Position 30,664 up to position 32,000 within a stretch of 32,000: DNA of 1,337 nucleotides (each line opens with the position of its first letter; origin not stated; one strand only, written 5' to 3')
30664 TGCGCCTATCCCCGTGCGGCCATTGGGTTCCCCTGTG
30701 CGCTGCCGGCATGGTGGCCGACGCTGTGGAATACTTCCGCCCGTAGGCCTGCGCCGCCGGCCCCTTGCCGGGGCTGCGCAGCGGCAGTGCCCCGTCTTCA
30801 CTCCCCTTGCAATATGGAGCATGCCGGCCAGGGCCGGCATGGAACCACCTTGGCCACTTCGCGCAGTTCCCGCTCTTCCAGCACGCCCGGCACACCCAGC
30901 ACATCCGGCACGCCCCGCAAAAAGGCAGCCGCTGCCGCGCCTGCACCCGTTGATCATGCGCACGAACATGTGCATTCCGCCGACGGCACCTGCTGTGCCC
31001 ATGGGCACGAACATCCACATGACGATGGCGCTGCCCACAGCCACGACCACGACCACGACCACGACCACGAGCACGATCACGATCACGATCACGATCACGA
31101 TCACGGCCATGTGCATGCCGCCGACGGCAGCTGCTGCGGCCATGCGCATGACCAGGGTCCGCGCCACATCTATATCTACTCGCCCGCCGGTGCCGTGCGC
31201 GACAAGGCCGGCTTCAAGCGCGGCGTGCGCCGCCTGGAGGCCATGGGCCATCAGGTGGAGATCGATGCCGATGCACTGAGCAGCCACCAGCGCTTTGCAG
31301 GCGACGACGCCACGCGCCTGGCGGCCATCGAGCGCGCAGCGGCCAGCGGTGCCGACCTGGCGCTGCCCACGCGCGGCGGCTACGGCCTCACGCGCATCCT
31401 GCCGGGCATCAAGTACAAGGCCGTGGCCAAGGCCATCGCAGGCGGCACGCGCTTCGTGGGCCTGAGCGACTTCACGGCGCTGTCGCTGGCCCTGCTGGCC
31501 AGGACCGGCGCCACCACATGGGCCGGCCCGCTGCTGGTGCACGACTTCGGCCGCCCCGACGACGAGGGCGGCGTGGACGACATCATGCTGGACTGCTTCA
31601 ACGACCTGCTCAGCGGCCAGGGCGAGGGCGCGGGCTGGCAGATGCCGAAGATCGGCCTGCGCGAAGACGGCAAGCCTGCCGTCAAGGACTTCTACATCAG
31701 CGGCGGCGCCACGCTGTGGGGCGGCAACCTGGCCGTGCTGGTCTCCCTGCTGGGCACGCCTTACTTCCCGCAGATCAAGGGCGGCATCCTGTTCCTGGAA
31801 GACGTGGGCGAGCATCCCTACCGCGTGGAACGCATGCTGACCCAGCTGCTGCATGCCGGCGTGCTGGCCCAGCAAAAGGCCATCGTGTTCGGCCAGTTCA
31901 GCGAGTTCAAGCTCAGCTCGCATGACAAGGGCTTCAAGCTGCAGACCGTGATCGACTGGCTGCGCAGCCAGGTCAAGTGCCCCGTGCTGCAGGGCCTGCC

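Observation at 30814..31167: ORF missing from the track: LD-carboxypeptidase in frame with a His/Cys-rich, repeat-built metal-binding-like module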

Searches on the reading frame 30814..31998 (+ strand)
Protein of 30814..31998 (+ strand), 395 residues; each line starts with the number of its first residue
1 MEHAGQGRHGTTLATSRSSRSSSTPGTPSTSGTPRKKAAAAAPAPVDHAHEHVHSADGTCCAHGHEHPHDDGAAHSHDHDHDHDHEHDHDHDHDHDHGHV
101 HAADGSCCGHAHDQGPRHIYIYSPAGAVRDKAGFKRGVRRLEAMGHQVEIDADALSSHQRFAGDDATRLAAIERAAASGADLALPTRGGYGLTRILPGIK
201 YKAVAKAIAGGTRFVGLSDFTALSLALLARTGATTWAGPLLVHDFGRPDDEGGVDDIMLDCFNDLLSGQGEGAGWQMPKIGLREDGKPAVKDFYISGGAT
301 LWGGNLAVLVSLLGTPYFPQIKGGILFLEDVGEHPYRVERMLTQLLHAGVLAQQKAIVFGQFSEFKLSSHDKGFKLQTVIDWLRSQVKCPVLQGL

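Call 6: search_protein_families(library=pfam, proteins=[window:30814-31998:+], max_evalue=0.01)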
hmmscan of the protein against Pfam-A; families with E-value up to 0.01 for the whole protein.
window:30814-31998:+ (395 aa): 2 families
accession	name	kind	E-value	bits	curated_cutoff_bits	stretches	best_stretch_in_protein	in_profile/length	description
PF17676.7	Peptidase_S66C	-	3e-26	92.8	23.7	1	300-394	3-100/120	LD-carboxypeptidase C-terminal domain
PF02016.21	Peptidase_S66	-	3.7e-22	79.2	25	1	119-238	1-121/121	LD-carboxypeptidase N-terminal domain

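Call 7: find_homologous_proteins(query=window:30814-31998:+)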
Query window:30814-31998:+ (395 aa): 8000 proteins with E <= 0.001 among 8000 candidates; the best 120 are listed.
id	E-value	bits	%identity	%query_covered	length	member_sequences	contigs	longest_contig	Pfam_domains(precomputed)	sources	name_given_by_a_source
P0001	1.4e-213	727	86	100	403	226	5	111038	PF17676.8,PF02016.22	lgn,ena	-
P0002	5.7e-198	676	91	87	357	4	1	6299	PF17676.8,PF02016.22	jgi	-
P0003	6.3e-183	626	75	99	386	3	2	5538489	PF17676.8,PF02016.22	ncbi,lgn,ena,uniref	ncbi:LD-carboxypeptidase [Delftia sp. PS-11]|uniref:LD-carboxypeptidase n=1 Tax=Delftia sp. PS-11 Ta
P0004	5.2e-168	577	80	75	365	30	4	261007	PF17676.8,PF02016.22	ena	-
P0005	7.9e-166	570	77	78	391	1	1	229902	PF17676.8,PF02016.22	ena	-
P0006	1.1e-165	570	77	82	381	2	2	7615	PF17676.8,PF02016.22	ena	-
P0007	2.1e-164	565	82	74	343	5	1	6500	PF17676.8,PF02016.22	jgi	jgi:muramoyltetrapeptide carboxypeptidase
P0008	3.7e-164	565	80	75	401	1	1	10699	PF17676.8,PF02016.22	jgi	-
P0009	4.4e-164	564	78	82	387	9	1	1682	PF17676.8,PF02016.22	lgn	-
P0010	6.6e-164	564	81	74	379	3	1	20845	PF17676.8,PF02016.22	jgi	-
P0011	2.6e-163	562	70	98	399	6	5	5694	PF17676.8,PF02016.22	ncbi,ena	-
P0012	4.3e-163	561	70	98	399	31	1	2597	PF17676.8,PF02016.22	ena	-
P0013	1.9e-162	559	81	74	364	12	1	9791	PF17676.8,PF02016.22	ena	-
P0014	4.3e-162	558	71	93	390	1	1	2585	PF17676.8,PF02016.22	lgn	-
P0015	4.5e-162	558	70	96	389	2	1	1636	PF17676.8,PF02016.22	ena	-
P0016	4.7e-162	558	79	77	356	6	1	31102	PF17676.8,PF02016.22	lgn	-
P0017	1.3e-161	556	79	74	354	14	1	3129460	PF17676.8,PF02016.22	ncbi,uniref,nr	ncbi:LD-carboxypeptidase [Comamonas sp. 26]|uniref:LD-carboxypeptidase n=1 Tax=Comamonas sp. 26 TaxI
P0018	1.5e-161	556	75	85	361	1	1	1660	PF17676.8,PF02016.22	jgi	jgi:muramoyltetrapeptide carboxypeptidase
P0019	2.8e-161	555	69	98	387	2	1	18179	PF17676.8,PF02016.22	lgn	-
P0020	4.1e-161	555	78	74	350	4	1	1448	PF17676.8,PF02016.22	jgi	jgi:muramoyltetrapeptide carboxypeptidase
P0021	1.4e-160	553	73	83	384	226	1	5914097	PF17676.8,PF02016.22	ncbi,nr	ncbi:LD-carboxypeptidase [Comamonas thiooxydans]|nr:LD-carboxypeptidase [Comamonas thiooxydans]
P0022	1.9e-160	552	81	74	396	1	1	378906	PF17676.8,PF02016.22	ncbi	-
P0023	1.3e-159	550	81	74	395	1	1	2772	PF17676.8,PF02016.22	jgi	-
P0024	1.8e-159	549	71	93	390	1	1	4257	PF17676.8,PF02016.22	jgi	-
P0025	3.5e-159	548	79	74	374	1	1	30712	PF17676.8,PF02016.22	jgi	jgi:muramoyltetrapeptide carboxypeptidase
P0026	4.1e-159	548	78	77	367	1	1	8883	PF17676.8,PF02016.22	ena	-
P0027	7.0e-159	547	80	77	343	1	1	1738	PF17676.8,PF02016.22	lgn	-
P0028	9.7e-159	547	81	74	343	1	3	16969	PF17676.8,PF02016.22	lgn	-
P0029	3.0e-157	542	78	76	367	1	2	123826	PF17676.8,PF02016.22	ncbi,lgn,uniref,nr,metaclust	ncbi:LD-carboxypeptidase [Comamonas composti]|uniref:LD-carboxypeptidase n=1 Tax=Comamonas composti 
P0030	2.0e-155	536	79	77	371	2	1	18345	PF17676.8,PF02016.22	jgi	jgi:muramoyltetrapeptide carboxypeptidase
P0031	1.6e-154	533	81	75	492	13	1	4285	PF17676.8,PF02016.22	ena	-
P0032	1.9e-153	529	78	73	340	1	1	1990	PF17676.8,PF02016.22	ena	-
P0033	3.7e-152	525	77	76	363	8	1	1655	PF17676.8,PF02016.22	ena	-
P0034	4.9e-152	525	74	76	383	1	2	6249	PF17676.8,PF02016.22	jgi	jgi:muramoyltetrapeptide carboxypeptidase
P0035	9.6e-152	524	68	88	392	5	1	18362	PF17676.8,PF02016.22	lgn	-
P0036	1.3e-151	523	73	81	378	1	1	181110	PF17676.8,PF02016.22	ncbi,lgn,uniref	ncbi:LD-carboxypeptidase [Comamonas aquatica]|uniref:LD-carboxypeptidase n=1 Tax=Comamonas aquatica 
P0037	5.8e-151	521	74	77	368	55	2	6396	PF17676.8,PF02016.22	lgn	-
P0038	7.8e-151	521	71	84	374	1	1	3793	PF17676.8,PF02016.22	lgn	-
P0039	1.6e-150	520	71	84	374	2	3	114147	PF17676.8,PF02016.22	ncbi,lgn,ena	-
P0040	3.8e-150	519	75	76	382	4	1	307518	PF17676.8,PF02016.22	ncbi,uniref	ncbi:LD-carboxypeptidase [Comamonas halotolerans]|uniref:LD-carboxypeptidase n=1 Tax=Comamonas halot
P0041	5.6e-150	518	71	83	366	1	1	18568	PF17676.8,PF02016.22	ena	-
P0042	6.0e-149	515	64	98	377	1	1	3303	PF17676.8,PF02016.22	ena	-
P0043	1.4e-148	513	73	80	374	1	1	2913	PF17676.8,PF02016.22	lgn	-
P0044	1.5e-148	513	67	92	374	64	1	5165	PF17676.8,PF02016.22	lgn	-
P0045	1.8e-148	513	69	86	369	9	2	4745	PF17676.8,PF02016.22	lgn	-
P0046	1.9e-148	513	71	81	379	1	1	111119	PF17676.8,PF02016.22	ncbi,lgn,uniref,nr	ncbi:LD-carboxypeptidase [Comamonas jiangduensis]|uniref:LD-carboxypeptidase n=1 Tax=Comamonas jiang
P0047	2.8e-148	512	71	82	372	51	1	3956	PF17676.8,PF02016.22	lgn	-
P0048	3.5e-148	512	69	90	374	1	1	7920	PF17676.8,PF02016.22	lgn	-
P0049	3.5e-148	512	73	80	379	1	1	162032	PF17676.8,PF02016.22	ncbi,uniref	ncbi:LD-carboxypeptidase [Comamonas aquatica]|uniref:LD-carboxypeptidase n=1 Tax=Comamonas aquatica 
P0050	3.7e-148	512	73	80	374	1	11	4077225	PF17676.8,PF02016.22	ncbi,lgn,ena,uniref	ncbi:LD-carboxypeptidase [Comamonas aquatica]|uniref:LD-carboxypeptidase n=1 Tax=Comamonas aquatica 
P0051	8.1e-148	511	71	82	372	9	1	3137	PF17676.8,PF02016.22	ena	-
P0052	9.3e-148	511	71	82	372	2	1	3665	PF17676.8,PF02016.22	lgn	-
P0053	1.4e-147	510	70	82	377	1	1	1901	PF17676.8,PF02016.22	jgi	-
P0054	1.5e-147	510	72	80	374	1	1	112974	PF17676.8,PF02016.22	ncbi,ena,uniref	ncbi:LD-carboxypeptidase [Comamonas aquatica]|uniref:LD-carboxypeptidase n=1 Tax=Comamonas aquatica 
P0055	1.6e-147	510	76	73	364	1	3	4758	PF17676.8,PF02016.22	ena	-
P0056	2.3e-147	509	71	82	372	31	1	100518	PF17676.8,PF02016.22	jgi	jgi:muramoyltetrapeptide carboxypeptidase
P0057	2.4e-147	509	74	73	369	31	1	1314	PF17676.8,PF02016.22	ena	-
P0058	2.9e-147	509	69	82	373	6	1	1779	PF17676.8,PF02016.22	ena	-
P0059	3.7e-147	509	70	76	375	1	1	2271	PF17676.8,PF02016.22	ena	-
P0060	4.6e-147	508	70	82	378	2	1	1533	PF17676.8,PF02016.22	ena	-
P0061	6.4e-147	508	70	82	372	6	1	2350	PF17676.8,PF02016.22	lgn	-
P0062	7.2e-147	508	69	84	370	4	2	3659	PF17676.8,PF02016.22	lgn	-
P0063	1.5e-146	507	70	82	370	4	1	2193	PF17676.8,PF02016.22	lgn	-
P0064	1.8e-146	506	67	93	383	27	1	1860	PF17676.8,PF02016.22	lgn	-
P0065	3.2e-146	506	68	85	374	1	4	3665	PF17676.8,PF02016.22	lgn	-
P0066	3.2e-146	506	70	82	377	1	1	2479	PF17676.8,PF02016.22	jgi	jgi:muramoyltetrapeptide carboxypeptidase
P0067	7.4e-146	504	67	92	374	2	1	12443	PF17676.8,PF02016.22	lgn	-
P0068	2.3e-145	503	70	82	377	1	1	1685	PF17676.8,PF02016.22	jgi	-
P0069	1.9e-143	496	69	82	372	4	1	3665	PF17676.8,PF02016.22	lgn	-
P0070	2.4e-143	496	71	78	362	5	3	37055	PF17676.8,PF02016.22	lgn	-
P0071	2.9e-138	479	70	75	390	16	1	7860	PF17676.8,PF02016.22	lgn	-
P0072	2.1e-137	476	73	71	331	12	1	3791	PF17676.8,PF02016.22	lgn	-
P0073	2.3e-136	473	73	71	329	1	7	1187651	PF17676.8,PF02016.22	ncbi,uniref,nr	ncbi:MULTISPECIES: LD-carboxypeptidase [unclassified Acidovorax]|uniref:LD-carboxypeptidase n=1 Tax=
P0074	3.1e-136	473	72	77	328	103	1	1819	PF17676.8,PF02016.22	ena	-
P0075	8.8e-136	471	82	68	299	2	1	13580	PF17676.8,PF02016.22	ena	-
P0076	9.2e-136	471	70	78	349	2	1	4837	PF17676.8,PF02016.22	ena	-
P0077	1.2e-134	467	75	71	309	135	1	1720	PF17676.8,PF02016.22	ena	-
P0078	1.9e-134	467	69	74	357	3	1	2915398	PF17676.8,PF02016.22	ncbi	-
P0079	2.2e-134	467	70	72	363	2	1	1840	PF17676.8,PF02016.22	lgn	-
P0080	3.2e-134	466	70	77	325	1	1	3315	PF17676.8,PF02016.22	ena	-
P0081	1.2e-133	464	69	78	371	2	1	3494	PF17676.8,PF02016.22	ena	-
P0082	2.5e-133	463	69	79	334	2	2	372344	PF17676.8,PF02016.22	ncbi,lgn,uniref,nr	ncbi:LD-carboxypeptidase [Acidovorax sp. sic0104]|uniref:LD-carboxypeptidase n=1 Tax=Acidovorax sp. 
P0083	2.8e-133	463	71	77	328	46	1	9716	PF17676.8,PF02016.22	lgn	-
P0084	5.0e-133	462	72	71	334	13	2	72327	PF17676.8,PF02016.22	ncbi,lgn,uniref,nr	ncbi:LD-carboxypeptidase [Paracidovorax anthurii]|uniref:Muramoyltetrapeptide carboxypeptidase n=1 T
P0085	5.0e-133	462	69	77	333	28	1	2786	PF17676.8,PF02016.22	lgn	-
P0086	8.3e-133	461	71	71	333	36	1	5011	PF17676.8,PF02016.22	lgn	-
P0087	9.6e-133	461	70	77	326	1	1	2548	PF17676.8,PF02016.22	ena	-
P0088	1.1e-132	461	72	71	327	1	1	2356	PF17676.8,PF02016.22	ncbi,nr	ncbi:MAG: LD-carboxypeptidase [Comamonadaceae bacterium]|nr:MAG: LD-carboxypeptidase [Comamonadaceae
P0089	1.2e-132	461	73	71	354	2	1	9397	PF17676.8,PF02016.22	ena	-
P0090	1.3e-132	461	71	71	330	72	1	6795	PF17676.8,PF02016.22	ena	-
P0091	1.6e-132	460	65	81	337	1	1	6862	PF17676.8,PF02016.22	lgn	-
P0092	1.9e-132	460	72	72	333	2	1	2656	PF17676.8,PF02016.22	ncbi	-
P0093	2.8e-132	460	69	72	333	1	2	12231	PF17676.8,PF02016.22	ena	-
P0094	3.2e-132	459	72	73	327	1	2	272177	PF17676.8,PF02016.22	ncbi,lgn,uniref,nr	ncbi:LD-carboxypeptidase [Paracidovorax valerianellae]|uniref:Muramoyltetrapeptide carboxypeptidase 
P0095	3.6e-132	459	72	73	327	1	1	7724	PF17676.8,PF02016.22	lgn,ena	-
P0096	3.7e-132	459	72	73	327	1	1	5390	PF17676.8,PF02016.22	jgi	-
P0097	5.1e-132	459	72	73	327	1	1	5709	PF17676.8,PF02016.22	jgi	-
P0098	5.3e-132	459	71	71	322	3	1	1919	PF17676.8,PF02016.22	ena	-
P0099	5.4e-132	459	71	73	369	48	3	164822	PF17676.8,PF02016.22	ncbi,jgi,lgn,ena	jgi:muramoyltetrapeptide carboxypeptidase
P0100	7.4e-132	458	72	71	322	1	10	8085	PF17676.8,PF02016.22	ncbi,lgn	-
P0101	1.1e-131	458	72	71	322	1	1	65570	PF17676.8,PF02016.22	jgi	jgi:muramoyltetrapeptide carboxypeptidase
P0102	1.1e-131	458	70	77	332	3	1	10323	PF17676.8,PF02016.22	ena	-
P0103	1.2e-131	458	69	78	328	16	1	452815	PF17676.8,PF02016.22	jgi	-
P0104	1.2e-131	458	70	77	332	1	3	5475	PF17676.8,PF02016.22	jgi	jgi:muramoyltetrapeptide carboxypeptidase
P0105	1.4e-131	457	69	76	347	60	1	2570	PF17676.8,PF02016.22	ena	-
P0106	1.7e-131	457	68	78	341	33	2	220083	PF17676.8,PF02016.22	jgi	-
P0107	2.3e-131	457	72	71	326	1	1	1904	PF17676.8,PF02016.22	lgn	-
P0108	2.4e-131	457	70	73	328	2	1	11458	PF17676.8,PF02016.22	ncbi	-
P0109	2.4e-131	457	72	71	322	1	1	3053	PF17676.8,PF02016.22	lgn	-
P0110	2.4e-131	457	70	72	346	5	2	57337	PF17676.8,PF02016.22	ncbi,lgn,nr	ncbi:Murein tetrapeptide carboxypeptidase [uncultured Comamonas sp.]|nr:Murein tetrapeptide carboxyp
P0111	2.5e-131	456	72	73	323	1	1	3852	PF17676.8,PF02016.22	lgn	-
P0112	3.1e-131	456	72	71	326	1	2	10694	PF17676.8,PF02016.22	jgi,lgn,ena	-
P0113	3.3e-131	456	71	74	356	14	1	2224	PF17676.8,PF02016.22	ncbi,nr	ncbi:MAG: LD-carboxypeptidase [Burkholderiaceae bacterium]|nr:MAG: LD-carboxypeptidase [Burkholderia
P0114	3.5e-131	456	72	71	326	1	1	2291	PF17676.8,PF02016.22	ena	-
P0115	3.6e-131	456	69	77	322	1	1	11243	PF17676.8,PF02016.22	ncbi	-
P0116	4.2e-131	456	70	73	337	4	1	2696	PF17676.8,PF02016.22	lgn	-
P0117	5.3e-131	455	71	71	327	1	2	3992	PF17676.8,PF02016.22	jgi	jgi:muramoyltetrapeptide carboxypeptidase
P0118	5.9e-131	455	72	71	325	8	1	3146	PF17676.8,PF02016.22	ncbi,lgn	-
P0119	6.6e-131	455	71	71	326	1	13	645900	PF17676.8,PF02016.22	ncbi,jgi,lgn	jgi:muramoyltetrapeptide carboxypeptidase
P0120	6.6e-131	455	71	71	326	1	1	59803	PF17676.8,PF02016.22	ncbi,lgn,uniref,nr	ncbi:LD-carboxypeptidase [Acidovorax sp. MR-S7]|uniref:LD-carboxypeptidase n=1 Tax=Acidovorax sp. MR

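Call 14: find_related_loci(query=A1, collection=genome_contigs, flank=6000)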
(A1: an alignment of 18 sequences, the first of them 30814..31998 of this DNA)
Query A1 (395 aa) in genome_contigs; peptide patterns used: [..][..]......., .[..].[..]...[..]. (x = any residue, [..] = any of these).
600 stretches matched a pattern (row limit reached: there are more); 587 encode a relative of the query (tblastn E <= 1e-3); the best 80 are kept; 80 distinct loci.
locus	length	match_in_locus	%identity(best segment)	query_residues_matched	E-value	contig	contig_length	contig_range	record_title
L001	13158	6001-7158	94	1-395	0e+0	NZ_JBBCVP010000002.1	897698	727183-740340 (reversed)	Delftia acidovorans strain MMO-42 contig00002, whole genome shotgun sequence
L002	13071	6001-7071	76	1-395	0e+0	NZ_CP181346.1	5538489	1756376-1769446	Delftia sp. PS-11 chromosome, complete genome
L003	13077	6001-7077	69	5-395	3e-164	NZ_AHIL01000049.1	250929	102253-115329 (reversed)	Comamonas testosteroni ATCC 11996 contig58, whole genome shotgun sequence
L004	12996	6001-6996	75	68-395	2e-163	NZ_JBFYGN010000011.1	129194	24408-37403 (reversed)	Comamonas guangdongensis strain CCTCC AB2011133 NODE_11_length_129194_cov_108.690018, whole genome shotgun sequence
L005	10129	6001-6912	80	94-395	1e-161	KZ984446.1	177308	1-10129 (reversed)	Comamonas testosteroni strain SWCO2 genomic scaffold Scaffold8, whole genome shotgun sequence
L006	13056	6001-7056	71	58-395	2e-160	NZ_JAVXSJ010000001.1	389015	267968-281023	MAG: Comamonas sp. isolate CGS6M4-bin23 NODE_4_length_389015_cov_55.706147, whole genome shotgun sequence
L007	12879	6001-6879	83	104-395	1e-158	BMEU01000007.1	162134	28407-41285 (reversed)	Comamonas phosphati CGMCC 1.12294 DNA, sequence07, whole genome shotgun sequence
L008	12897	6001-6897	78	97-395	9e-155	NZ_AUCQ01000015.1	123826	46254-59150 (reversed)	Comamonas composti DSM 21721 G486DRAFT_scaffold00011.11_C, whole genome shotgun sequence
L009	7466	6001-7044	70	40-395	7e-151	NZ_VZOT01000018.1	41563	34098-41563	Comamonas kerstersii strain CCUG 15333 contig_0000018, whole genome shotgun sequence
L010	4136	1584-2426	76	108-395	2e-148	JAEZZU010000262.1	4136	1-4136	MAG: Proteobacteria bacterium isolate OH_PFB_59 k127_1203202, whole genome shotgun sequence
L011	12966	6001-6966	70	74-395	9e-142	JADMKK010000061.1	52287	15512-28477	MAG: Comamonas sp. isolate NTP6 NODE_97_length_52287_cov_9.534098, whole genome shotgun sequence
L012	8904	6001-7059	65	27-395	2e-141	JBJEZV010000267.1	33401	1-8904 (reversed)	MAG: Comamonas sp. isolate LOHA01_bin.008 NODE_719_length_33401_cov_15.028399, whole genome shotgun sequence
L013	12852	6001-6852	74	106-395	4e-138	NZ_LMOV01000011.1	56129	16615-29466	Acidovorax sp. Leaf160 contig_19, whole genome shotgun sequence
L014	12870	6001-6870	71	92-395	6e-137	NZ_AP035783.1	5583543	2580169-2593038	Acidovorax sacchari strain HC-19 chromosome, complete genome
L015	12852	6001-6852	73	106-395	1e-136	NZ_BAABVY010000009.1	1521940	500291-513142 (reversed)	Acidovorax sp. FG27 sequence09, whole genome shotgun sequence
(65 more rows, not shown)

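Call 28: list_cluster_members(proteins=[P0001, P0036, P0021])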
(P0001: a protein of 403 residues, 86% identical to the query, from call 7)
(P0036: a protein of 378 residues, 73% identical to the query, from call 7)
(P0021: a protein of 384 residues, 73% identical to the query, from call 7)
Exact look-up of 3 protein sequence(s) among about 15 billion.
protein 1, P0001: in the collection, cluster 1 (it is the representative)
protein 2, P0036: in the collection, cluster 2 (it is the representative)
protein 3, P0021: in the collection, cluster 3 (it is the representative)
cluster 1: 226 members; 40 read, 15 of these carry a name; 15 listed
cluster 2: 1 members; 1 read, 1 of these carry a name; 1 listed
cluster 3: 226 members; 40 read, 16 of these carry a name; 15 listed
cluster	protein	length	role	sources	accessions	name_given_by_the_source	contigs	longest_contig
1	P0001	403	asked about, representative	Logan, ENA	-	-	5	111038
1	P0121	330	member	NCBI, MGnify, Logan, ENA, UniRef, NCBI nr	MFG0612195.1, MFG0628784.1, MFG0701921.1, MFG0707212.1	LD-carboxypeptidase [Delftia lacustris] | FL=1 | LD-carboxypeptidase n=1 Tax=Delftia TaxID=80865 RepID=UPI00054E95B4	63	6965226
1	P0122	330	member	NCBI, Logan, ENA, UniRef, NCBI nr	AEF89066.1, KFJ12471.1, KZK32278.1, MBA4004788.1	LD-carboxypeptidase family protein [Delftia acidovorans] | LD-carboxypeptidase n=1 Tax=Delftia TaxID=80865 RepID=UPI00020E8177 | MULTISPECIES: LD-carboxypeptidase [Delftia]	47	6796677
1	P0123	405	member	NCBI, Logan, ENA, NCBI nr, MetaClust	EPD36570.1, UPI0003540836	muramoyltetrapeptide carboxypeptidase [Delftia acidovorans CCUG 274B] | status=active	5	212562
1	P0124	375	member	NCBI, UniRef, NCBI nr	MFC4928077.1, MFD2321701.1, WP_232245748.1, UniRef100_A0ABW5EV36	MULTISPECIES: LD-carboxypeptidase [Delftia] | LD-carboxypeptidase n=1 Tax=Delftia deserti TaxID=1651218 RepID=A0ABW5EV36_9BURK | LD-carboxypeptidase [Delftia acidovorans]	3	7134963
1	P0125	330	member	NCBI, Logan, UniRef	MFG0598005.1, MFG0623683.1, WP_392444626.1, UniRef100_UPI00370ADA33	LD-carboxypeptidase [Delftia sp. WSY_9] | LD-carboxypeptidase n=1 Tax=unclassified Delftia TaxID=2613839 RepID=UPI00370ADA33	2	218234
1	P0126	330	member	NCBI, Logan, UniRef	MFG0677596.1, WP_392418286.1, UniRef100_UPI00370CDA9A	LD-carboxypeptidase [Delftia sp. WSY_7] | LD-carboxypeptidase n=1 Tax=Delftia sp. WSY_7 TaxID=3367202 RepID=UPI00370CDA9A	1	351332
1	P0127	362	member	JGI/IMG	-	muramoyltetrapeptide carboxypeptidase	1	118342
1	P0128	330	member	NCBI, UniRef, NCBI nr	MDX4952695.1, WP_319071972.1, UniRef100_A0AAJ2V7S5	LD-carboxypeptidase [Delftia acidovorans] | LD-carboxypeptidase n=1 Tax=Delftia acidovorans TaxID=80866 RepID=A0AAJ2V7S5_DELAC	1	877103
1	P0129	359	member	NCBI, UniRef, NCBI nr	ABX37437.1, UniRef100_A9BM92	Muramoyltetrapeptide carboxypeptidase [Delftia acidovorans SPH-1] | Muramoyltetrapeptide carboxypeptidase n=1 Tax=Delftia acidovorans (strain DSM 14801 / ...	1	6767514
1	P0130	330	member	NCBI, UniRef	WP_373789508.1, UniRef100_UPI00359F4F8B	LD-carboxypeptidase [Delftia acidovorans] | LD-carboxypeptidase n=1 Tax=Delftia acidovorans TaxID=80866 RepID=UPI00359F4F8B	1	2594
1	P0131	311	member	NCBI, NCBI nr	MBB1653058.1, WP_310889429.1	LD-carboxypeptidase [Delftia sp. UME58] | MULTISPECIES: LD-carboxypeptidase [Delftia]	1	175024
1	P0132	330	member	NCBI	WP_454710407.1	LD-carboxypeptidase [Delftia acidovorans]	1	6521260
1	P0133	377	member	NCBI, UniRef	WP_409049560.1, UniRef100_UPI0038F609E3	LD-carboxypeptidase [Delftia sp. UME58] | LD-carboxypeptidase n=1 Tax=Delftia sp. UME58 TaxID=1862322 RepID=UPI0038F609E3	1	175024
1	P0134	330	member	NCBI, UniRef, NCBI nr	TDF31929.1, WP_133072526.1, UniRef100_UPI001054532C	LD-carboxypeptidase [Delftia tsuruhatensis] | LD-carboxypeptidase n=1 Tax=Delftia tsuruhatensis TaxID=180282 RepID=UPI001054532C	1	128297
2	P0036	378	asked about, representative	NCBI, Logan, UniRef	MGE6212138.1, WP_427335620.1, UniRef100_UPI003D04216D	LD-carboxypeptidase [Comamonas aquatica] | LD-carboxypeptidase n=1 Tax=Comamonas aquatica TaxID=225991 RepID=UPI003D04216D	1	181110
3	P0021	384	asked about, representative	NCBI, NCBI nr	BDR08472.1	LD-carboxypeptidase [Comamonas thiooxydans]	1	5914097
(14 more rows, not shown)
